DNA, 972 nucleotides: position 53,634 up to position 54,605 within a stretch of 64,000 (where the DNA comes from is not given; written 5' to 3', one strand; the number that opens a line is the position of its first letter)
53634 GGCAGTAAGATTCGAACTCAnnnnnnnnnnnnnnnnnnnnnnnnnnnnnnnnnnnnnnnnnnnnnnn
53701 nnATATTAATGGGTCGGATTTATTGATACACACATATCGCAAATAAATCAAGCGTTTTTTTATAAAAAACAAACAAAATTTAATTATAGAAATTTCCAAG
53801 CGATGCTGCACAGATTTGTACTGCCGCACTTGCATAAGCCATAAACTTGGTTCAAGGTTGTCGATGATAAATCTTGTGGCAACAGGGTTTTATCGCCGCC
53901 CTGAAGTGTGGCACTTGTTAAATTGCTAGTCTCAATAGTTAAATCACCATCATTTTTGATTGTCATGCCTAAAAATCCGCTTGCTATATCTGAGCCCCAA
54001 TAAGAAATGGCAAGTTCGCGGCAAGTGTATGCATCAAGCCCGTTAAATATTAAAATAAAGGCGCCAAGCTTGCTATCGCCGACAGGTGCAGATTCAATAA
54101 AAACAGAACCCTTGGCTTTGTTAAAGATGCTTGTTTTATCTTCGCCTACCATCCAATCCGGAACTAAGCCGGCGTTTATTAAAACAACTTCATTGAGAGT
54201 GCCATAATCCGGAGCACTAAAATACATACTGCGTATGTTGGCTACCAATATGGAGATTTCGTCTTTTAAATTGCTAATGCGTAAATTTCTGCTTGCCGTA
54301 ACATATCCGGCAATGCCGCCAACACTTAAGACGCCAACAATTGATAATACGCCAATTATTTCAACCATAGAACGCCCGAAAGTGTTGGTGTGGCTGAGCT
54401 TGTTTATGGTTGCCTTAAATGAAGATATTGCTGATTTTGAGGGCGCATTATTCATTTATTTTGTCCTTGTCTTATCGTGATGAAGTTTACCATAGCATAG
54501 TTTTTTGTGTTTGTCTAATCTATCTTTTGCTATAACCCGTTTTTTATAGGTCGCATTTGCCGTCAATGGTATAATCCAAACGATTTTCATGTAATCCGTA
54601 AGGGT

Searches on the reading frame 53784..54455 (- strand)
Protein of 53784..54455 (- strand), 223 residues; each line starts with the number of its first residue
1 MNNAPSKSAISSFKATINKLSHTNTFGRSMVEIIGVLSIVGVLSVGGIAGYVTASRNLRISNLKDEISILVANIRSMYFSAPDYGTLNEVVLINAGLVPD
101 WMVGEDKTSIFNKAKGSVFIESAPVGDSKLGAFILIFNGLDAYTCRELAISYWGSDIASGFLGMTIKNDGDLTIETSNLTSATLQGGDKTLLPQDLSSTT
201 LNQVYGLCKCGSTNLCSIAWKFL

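Call 17: find_encoding_contigs(protein=window:53784-54455:-, flank=6000, max_places=10)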
Protein window:53784-54455:- (223 aa): 14 contigs read that carry it; 10 places shown.
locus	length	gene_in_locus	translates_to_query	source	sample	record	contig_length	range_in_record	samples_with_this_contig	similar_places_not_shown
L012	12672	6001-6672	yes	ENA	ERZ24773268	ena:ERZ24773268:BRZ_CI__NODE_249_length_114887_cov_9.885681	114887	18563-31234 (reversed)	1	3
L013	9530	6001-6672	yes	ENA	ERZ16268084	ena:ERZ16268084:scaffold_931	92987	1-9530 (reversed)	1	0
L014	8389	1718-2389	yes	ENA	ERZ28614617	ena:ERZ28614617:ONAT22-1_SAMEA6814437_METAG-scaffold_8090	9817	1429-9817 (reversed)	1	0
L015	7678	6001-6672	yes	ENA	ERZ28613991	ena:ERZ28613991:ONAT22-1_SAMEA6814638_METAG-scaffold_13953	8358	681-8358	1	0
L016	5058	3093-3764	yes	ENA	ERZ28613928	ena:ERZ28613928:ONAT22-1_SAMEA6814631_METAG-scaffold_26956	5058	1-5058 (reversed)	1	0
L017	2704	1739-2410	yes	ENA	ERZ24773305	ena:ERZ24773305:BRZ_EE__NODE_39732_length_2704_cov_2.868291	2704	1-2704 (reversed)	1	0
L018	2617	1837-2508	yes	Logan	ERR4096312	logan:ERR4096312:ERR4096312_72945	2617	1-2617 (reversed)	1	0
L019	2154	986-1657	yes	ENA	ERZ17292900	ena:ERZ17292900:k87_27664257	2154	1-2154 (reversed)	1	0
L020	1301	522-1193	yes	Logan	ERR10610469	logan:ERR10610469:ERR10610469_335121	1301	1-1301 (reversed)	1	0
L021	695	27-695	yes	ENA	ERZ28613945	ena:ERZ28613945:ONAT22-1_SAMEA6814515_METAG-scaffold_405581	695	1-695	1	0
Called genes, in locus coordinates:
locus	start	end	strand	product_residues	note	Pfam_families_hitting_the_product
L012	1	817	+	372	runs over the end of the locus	PF03702:AnmK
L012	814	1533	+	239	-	PF00005:ABC_tran, PF13175:AAA_15 (faint), PF13304:AAA_21 (weak)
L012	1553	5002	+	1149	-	PF23357:DUF7088, PF09822:ABC_transp_aux, PF14238:DUF4340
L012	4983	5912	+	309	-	PF01545:Cation_efflux, PF16916:ZT_dimer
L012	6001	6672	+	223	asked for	PF05307:Bundlin, PF08805:PilS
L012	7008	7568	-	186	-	-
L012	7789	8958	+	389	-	-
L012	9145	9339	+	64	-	PF00584:SecE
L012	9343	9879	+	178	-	PF02357:NusG, PF00467:KOW (weak)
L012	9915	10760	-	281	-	PF01966:HD (weak)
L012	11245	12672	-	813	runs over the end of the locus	PF02518:HATPase_c, PF00204:DNA_gyraseB, PF01751:Toprim, PF00986:DNA_gyraseB_C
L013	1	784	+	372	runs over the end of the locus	PF03702:AnmK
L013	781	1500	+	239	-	PF00005:ABC_tran, PF13175:AAA_15 (faint), PF13304:AAA_21 (weak)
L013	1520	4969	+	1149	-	PF23357:DUF7088, PF09822:ABC_transp_aux, PF14238:DUF4340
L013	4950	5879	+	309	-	PF01545:Cation_efflux, PF16916:ZT_dimer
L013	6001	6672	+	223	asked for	PF05307:Bundlin, PF08805:PilS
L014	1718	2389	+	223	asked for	PF05307:Bundlin, PF08805:PilS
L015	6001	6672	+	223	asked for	PF05307:Bundlin, PF08805:PilS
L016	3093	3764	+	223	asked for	PF05307:Bundlin, PF08805:PilS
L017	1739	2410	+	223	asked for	PF05307:Bundlin, PF08805:PilS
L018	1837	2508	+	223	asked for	PF05307:Bundlin, PF08805:PilS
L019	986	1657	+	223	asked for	PF05307:Bundlin, PF08805:PilS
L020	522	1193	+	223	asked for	PF05307:Bundlin, PF08805:PilS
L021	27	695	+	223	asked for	PF05307:Bundlin, PF08805:PilS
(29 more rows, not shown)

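Call 68: search_protein_families(library=ncbifam, proteins=[window:53784-54455:-], max_evalue=0.01)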
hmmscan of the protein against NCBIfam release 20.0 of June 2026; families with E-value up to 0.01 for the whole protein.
window:53784-54455:- (223 aa): 0 families
